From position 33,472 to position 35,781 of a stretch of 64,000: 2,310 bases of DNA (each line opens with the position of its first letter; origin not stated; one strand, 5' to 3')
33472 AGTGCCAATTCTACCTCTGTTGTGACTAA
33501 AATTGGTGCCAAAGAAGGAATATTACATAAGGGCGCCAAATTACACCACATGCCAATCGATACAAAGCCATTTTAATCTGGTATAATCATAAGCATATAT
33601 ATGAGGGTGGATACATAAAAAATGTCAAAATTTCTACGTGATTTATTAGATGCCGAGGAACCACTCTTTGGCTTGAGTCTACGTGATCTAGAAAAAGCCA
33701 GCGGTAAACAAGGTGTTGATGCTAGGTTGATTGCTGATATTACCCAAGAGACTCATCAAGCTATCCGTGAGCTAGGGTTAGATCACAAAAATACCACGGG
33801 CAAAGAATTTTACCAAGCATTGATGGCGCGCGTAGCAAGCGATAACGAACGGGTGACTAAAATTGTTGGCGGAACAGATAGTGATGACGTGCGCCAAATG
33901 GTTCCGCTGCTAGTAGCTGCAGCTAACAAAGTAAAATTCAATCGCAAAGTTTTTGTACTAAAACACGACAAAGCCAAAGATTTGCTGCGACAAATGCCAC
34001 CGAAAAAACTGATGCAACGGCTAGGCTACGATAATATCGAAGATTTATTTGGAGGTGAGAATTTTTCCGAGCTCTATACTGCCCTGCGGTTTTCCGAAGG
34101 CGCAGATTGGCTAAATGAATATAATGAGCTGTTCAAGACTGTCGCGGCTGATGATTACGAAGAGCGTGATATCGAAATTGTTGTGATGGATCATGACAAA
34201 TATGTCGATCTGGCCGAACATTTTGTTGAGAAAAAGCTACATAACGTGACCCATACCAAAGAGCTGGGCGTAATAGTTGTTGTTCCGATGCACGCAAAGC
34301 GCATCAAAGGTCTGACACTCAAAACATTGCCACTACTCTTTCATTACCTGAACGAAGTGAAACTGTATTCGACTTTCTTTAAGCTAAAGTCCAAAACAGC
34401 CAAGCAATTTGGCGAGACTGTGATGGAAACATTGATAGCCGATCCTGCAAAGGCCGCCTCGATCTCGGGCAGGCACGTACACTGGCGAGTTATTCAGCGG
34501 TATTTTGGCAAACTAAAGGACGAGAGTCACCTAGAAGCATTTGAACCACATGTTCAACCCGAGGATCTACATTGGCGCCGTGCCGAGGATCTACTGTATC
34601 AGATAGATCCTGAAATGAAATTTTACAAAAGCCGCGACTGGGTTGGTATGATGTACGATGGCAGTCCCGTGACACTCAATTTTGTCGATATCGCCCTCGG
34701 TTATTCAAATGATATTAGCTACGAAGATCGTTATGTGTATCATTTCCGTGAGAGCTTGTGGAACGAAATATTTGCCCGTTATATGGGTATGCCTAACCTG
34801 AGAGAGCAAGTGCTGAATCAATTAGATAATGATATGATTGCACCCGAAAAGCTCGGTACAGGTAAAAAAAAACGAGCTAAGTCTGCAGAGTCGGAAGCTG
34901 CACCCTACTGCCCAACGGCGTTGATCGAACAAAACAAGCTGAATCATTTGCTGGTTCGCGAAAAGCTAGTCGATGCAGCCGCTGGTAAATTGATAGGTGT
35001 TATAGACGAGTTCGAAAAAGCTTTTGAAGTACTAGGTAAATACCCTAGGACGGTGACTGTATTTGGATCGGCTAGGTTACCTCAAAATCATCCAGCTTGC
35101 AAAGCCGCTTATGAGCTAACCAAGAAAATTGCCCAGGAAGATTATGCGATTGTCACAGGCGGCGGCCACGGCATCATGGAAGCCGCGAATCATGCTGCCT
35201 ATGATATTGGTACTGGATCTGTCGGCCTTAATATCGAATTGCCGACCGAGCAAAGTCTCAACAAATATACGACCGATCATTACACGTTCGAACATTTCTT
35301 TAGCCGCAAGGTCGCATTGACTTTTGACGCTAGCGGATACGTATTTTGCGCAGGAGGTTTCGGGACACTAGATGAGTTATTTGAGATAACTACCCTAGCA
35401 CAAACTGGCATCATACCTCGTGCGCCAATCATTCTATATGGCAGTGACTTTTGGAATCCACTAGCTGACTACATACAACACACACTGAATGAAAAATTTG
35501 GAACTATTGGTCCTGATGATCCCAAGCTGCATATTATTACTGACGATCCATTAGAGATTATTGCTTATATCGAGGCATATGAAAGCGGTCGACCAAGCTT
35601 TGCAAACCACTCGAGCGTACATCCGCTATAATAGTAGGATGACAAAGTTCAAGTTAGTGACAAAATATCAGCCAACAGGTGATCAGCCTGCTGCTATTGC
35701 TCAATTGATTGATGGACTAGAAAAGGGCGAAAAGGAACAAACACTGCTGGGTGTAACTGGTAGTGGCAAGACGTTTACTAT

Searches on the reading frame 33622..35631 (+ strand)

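Call 13: search_protein_families(library=pfam, proteins=[window:33622-35631:+], max_evalue=0.001)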
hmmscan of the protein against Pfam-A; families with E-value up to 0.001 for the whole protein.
window:33622-35631:+ (669 aa): 2 families
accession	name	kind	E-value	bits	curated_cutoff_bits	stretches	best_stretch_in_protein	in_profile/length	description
PF03641.19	Lysine_decarbox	-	2.4e-27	96.1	27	1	519-649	1-130/131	Possible lysine decarboxylase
PF18306.6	LDcluster4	-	1.6e-14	54.3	26.3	1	476-586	2-110/151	SLOG cluster4 family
